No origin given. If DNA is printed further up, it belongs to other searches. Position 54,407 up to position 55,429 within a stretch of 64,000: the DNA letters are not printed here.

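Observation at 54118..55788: GC-rich three-gene operon in which every protein ends in, or consists of, CxxC...CxxC zinc ribbons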

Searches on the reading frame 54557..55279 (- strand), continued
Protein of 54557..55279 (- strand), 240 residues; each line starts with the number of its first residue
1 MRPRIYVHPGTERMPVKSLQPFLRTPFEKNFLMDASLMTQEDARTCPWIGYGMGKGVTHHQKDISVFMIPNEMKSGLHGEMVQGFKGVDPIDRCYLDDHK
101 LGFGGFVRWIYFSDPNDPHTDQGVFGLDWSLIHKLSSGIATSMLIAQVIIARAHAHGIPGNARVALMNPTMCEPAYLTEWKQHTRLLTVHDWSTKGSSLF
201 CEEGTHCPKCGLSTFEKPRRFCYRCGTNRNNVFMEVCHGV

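Call 84: search_protein_families(library=pfam, alignment_id=A3, max_evalue=5)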
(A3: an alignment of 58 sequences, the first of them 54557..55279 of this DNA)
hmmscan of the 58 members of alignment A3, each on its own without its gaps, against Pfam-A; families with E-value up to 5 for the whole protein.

A. member 1, window:54557-55279:- (240 aa): 4 families
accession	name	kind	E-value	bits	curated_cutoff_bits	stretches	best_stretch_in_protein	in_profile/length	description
PF06677.18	Auto_anti-p27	-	0.012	16.2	24.1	1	205-226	16-40/40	Sjogren's syndrome/scleroderma autoantigen 1 (Autoantigen p27)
PF12172.15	zf-ChsH2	-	0.031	14.5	23.2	1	204-226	11-32/37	ChsH2, rubredoxin-like zinc ribbon domain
PF12773.13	DZR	-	0.44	11.2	27.3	1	207-226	1-45/45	Double zinc ribbon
PF24460.1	DUF7575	-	3.9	7.4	28.5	1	202-227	1-25/28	Domain of unknown function (DUF7575)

B. families by the number of members that match (of 58 scanned): 59 families (the first 25 are shown)
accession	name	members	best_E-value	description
PF12773.13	DZR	26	3.6e-07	Double zinc ribbon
PF13248.11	Zn_ribbon_3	24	0.00016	zinc-ribbon domain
PF13240.11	Zn_Ribbon_1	23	1.4e-06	zinc-ribbon domain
PF18912.6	DZR_2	17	0.014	Double zinc ribbon domain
PF09297.16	Zn_ribbon_NUD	14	0.0033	NADH pyrophosphatase zinc ribbon domain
PF24460.1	DUF7575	13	0.00025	Domain of unknown function (DUF7575)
PF06677.18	Auto_anti-p27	12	0.0097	Sjogren's syndrome/scleroderma autoantigen 1 (Autoantigen p27)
PF01907.25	Ribosomal_L37e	10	0.0016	Ribosomal protein L37e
PF17032.10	Zn_ribbon_15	9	6.3e-05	zinc-ribbon family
PF08772.16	Zn_ribbon_NOB1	8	0.0081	Nin one binding (NOB1) Zn-ribbon like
PF14803.11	Zn_ribbon_Nudix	6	0.048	Nudix N-terminal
PF08271.17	Zn_Ribbon_TF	6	0.054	TFIIB zinc-binding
PF12172.15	zf-ChsH2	5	0.0035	ChsH2, rubredoxin-like zinc ribbon domain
PF12760.12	Zn_ribbon_IS1595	5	0.038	Transposase zinc-ribbon domain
PF01155.25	HypA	3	0.12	Hydrogenase/urease nickel incorporation, metallochaperone, hypA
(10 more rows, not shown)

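Call 92: search_protein_families(library=pfam, proteins=[L011:5663-5998:+], max_evalue=0.001)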
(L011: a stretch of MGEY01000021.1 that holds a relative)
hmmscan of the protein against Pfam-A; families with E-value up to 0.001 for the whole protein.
L011:5663-5998:+ (111 aa): 1 family
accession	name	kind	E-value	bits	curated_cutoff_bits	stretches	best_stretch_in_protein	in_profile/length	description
PF11750.13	DUF3307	-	1.5e-11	44.8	23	1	14-105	4-105/127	Protein of unknown function (DUF3307)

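Call 96: search_protein_families(library=padloc, proteins=[L017:1868-2713:+, L022:1228-2265:+, L013:4890-5975:+, P0072, P0115, L011:5663-5998:+, L022:2559-4245:+], max_evalue=0.01)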
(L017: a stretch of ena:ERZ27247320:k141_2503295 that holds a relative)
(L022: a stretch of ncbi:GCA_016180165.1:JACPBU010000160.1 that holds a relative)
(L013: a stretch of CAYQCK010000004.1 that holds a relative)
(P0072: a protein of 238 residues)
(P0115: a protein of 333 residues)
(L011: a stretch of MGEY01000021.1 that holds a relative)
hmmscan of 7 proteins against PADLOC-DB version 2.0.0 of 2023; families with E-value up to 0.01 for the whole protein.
L017:1868-2713:+ (281 aa): 0 families

L022:1228-2265:+ (345 aa): 0 families

L013:4890-5975:+ (361 aa): 0 families

P0072 (238 aa): 0 families

P0115 (333 aa): 0 families

L011:5663-5998:+ (111 aa): 0 families

L022:2559-4245:+ (562 aa): 1 family
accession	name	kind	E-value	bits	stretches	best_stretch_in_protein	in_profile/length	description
PDLC04140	mad8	-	0.0027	15.3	1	362-407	27-76/314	mads_8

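Call 98: search_protein_families(library=pfam, proteins=[L022:2559-4245:+, L017:2710-3144:+, L009:9158-11671:+, L009:11710-12792:-, L001:9235-10293:-, L019:1357-2331:-], max_evalue=0.01)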
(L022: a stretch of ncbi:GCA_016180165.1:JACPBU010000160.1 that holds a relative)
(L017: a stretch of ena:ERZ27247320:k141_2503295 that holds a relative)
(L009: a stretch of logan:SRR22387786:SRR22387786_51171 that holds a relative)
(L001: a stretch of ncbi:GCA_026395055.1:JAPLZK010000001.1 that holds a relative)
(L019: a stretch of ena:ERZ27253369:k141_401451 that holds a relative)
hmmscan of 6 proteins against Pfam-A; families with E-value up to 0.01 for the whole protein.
L022:2559-4245:+ (562 aa): 5 families
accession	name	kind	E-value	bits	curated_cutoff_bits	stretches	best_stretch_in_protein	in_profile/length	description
PF13671.12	AAA_33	-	7.5e-10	39.7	27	1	365-471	2-102/143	AAA domain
PF01261.30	AP_endonuc_2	-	2.6e-06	27.8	31.1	1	71-302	31-202/249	Xylose isomerase-like TIM barrel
PF06414.18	Zeta_toxin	-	3.7e-06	27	22.3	1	362-465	16-121/199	Zeta toxin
PF00350.29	Dynamin_N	-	0.0003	21.3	27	1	365-389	1-25/168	Dynamin family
PF01926.29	MMR_HSR1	-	0.0041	17.7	21.9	1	365-418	2-56/113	50S ribosome-binding GTPase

L017:2710-3144:+ (145 aa): 0 families

L009:9158-11671:+ (837 aa): 1 family
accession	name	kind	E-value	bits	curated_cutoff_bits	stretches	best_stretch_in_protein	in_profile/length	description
PF11983.13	FtsA_C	-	0.0029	19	27.4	0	57-93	25-61/65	Cell division protein FtsA, C-terminal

L009:11710-12792:- (360 aa): 0 families

L001:9235-10293:- (352 aa): 0 families

L019:1357-2331:- (324 aa): 24 families
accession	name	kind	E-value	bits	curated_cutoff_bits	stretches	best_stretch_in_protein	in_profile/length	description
PF13412.12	HTH_24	-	3e-27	94.4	21.9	2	173-217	2-46/48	Winged helix-turn-helix DNA-binding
PF13404.12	HTH_AsnC-type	-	5.1e-21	74.6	27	2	173-212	2-41/42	AsnC-type helix-turn-helix domain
PF01047.28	MarR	-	1.6e-11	44.3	24.6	2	176-218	5-47/59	MarR family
PF09339.16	HTH_IclR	-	8.6e-11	41.9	22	2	177-217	6-47/52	IclR helix-turn-helix domain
PF12840.13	HTH_20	-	9.1e-11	42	27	2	177-215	7-45/51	Helix-turn-helix domain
PF12802.13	MarR_2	-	1.6e-10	41.4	27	1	175-218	6-50/61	MarR family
PF01022.26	HTH_5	-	7.8e-07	29.3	22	0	177-217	5-44/47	Bacterial regulatory protein, arsR family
PF13518.12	HTH_28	-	3.8e-06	27.3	25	0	177-212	3-35/52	Helix-turn-helix domain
PF13545.12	HTH_Crp_2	-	5e-06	26.8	27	0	33-63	27-58/70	Crp-like helix-turn-helix domain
PF13730.12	HTH_36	-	5.2e-06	26.6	25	1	175-218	6-55/55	Helix-turn-helix domain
PF13556.12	HTH_30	-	2.8e-05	24.2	27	0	21-54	5-38/59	PucR C-terminal helix-turn-helix domain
PF01978.25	TrmB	-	8.6e-05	22.8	25.6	0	12-59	6-53/68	Sugar-specific transcriptional regulator TrmB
PF08279.18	HTH_11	-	9.1e-05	22.7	25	0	178-216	4-43/55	HTH domain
PF08221.17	HTH_9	-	0.00013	22.4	23.4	0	178-205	17-44/62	RNA polymerase III subunit RPC82 helix-turn-helix domain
PF13384.12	HTH_23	-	0.00023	21.3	24.6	0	177-211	8-39/50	Homeodomain-like domain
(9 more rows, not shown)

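Call 100: find_related_loci(query=A5, collection=viral_contigs, flank=5000)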
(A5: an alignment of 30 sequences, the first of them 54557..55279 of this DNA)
Query A5 (240 aa) in viral_contigs; peptide patterns used: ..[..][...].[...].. (x = any residue, [..] = any of these).
40 stretches matched a pattern, but none encodes a relative of the query by tblastn (E <= 1e-3).

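Call 101: find_encoding_contigs(protein=P0132, flank=6000, max_places=3)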
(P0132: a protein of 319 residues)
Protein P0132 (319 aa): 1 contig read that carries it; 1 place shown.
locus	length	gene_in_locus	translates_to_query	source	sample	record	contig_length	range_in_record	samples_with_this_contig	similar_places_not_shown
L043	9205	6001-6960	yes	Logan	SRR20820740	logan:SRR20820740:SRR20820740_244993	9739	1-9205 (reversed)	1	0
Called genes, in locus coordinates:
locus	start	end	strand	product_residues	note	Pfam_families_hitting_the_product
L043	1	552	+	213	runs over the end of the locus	-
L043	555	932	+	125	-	-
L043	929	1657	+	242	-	-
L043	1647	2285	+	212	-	-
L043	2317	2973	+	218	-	PF00590:TP_methylase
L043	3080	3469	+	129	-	-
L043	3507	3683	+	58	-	-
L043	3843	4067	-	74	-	-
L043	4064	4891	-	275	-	PF01909:NTP_transf_2, PF18765:Polbeta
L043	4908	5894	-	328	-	PF01047:MarR (faint), PF13404:HTH_AsnC-type, PF13412:HTH_24, PF13545:HTH_Crp_2 (faint), PF01037:AsnC_trans_reg (faint), PF13412:HTH_24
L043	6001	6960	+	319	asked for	-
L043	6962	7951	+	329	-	PF00753:Lactamase_B, PF12706:Lactamase_B_2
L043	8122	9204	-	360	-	?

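Call 102: find_encoding_contigs(protein=P0114, flank=6000, max_places=3)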
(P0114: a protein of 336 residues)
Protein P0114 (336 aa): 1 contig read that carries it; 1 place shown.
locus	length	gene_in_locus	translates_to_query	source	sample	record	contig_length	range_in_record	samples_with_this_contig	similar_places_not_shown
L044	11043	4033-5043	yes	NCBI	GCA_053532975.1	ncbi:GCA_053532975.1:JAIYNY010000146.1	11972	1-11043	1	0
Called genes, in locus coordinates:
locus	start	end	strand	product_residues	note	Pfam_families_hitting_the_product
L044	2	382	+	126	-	?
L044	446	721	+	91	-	PF04014:MazE_antitoxin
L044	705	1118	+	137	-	PF13470:PIN_3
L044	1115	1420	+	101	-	-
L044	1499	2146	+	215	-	PF00702:Hydrolase, PF12710:HAD, PF08282:Hydrolase_3 (weak)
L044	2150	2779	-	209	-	PF00406:ADK, PF13207:AAA_17, PF05191:ADK_lid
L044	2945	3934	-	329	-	PF01047:MarR (faint), PF12840:HTH_20 (faint), PF13404:HTH_AsnC-type, PF13412:HTH_24, PF13545:HTH_Crp_2 (faint), PF22451:NirdL-like_HTH (faint), PF13404:HTH_AsnC-type (weak), PF13412:HTH_24, +1 more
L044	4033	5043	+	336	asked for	-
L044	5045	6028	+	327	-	PF23023:Anti-Pycsar_Apyc1, PF00753:Lactamase_B (faint), PF12706:Lactamase_B_2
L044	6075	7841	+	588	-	PF13671:AAA_33 (weak)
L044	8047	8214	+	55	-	-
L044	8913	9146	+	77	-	PF18917:LiaI-LiaF-like_TM1 (weak)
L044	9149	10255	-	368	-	PF01170:UPF0020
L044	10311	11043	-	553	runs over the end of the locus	?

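Call 103: search_solved_structures(query=L044:6075-7841:+, max_evalue=0.01)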
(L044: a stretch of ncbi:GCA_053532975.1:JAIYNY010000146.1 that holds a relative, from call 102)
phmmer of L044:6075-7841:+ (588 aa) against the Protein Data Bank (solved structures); distinct sequences matched with E-value up to 0.01: 0.

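Call 104: search_solved_structures(query=L022:2559-4245:+, max_evalue=0.01)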
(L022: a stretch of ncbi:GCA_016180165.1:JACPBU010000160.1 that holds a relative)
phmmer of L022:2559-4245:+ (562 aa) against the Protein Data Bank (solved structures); distinct sequences matched with E-value up to 0.01: 0.
